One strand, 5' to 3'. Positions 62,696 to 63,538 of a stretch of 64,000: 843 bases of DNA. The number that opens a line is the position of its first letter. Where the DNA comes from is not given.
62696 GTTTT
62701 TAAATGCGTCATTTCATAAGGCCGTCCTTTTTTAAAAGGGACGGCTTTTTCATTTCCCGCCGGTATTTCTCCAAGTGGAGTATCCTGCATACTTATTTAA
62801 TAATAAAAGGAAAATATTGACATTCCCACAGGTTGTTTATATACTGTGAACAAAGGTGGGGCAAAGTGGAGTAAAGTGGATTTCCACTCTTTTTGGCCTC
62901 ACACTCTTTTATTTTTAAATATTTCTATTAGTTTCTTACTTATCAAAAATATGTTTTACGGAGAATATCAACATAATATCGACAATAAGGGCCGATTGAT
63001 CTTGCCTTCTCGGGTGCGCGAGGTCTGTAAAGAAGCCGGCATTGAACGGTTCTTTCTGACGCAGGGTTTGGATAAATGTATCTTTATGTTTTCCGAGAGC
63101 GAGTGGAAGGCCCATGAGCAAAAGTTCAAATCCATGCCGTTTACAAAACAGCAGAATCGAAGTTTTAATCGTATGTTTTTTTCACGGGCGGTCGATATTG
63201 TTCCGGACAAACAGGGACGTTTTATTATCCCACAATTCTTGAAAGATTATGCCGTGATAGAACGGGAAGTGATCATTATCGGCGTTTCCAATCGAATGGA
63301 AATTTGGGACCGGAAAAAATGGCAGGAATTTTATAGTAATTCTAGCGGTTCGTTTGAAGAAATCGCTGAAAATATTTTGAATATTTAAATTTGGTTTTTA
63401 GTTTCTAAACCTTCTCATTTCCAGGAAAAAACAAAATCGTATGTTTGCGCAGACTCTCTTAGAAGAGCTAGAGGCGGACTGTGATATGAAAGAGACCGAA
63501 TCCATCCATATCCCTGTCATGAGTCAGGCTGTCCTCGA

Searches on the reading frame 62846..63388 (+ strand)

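Call 48: search_protein_families(library=pfam, proteins=[window:62846-63388:+], max_evalue=0.00001)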
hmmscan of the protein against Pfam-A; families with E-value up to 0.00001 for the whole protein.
window:62846-63388:+ (180 aa): 1 family
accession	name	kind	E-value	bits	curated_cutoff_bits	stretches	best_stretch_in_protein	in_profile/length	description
PF02381.23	MraZ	-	2.8e-36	123.7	23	2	111-176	1-67/72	MraZ protein, putative antitoxin-like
